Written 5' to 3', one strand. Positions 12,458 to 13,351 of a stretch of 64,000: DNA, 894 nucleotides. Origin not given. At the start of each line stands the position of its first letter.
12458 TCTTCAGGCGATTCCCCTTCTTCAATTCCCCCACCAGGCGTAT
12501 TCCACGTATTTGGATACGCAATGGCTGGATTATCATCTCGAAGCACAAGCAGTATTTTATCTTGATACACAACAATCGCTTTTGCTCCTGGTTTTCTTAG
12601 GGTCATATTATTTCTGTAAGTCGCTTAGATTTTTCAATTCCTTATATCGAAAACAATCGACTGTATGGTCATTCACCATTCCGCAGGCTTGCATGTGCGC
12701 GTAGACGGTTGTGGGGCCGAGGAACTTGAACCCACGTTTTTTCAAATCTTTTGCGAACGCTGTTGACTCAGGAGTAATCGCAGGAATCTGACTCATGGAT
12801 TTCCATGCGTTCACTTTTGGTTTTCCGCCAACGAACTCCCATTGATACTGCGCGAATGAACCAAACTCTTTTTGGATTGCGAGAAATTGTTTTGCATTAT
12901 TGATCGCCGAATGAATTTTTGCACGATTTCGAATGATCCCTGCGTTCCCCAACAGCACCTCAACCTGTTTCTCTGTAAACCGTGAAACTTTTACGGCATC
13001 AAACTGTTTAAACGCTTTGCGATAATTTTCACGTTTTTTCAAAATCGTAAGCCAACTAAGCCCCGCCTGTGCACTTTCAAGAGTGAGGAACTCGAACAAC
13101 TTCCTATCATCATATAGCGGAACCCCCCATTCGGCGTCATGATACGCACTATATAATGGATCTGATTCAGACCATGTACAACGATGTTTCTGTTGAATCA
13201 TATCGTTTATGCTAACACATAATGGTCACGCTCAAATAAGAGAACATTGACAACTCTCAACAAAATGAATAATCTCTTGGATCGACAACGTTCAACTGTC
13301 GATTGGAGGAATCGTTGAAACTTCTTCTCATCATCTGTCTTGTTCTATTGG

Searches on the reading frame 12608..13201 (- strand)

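Call 36: search_protein_families(library=pfam, proteins=[window:12608-13201:-], max_evalue=0.0001)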
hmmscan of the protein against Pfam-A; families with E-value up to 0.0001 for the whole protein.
window:12608-13201:- (197 aa): 1 family
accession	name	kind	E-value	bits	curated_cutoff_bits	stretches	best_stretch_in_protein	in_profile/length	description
PF03352.18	Adenine_glyco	-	1.4e-82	276.3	25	1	10-185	1-176/177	Methyladenine glycosylase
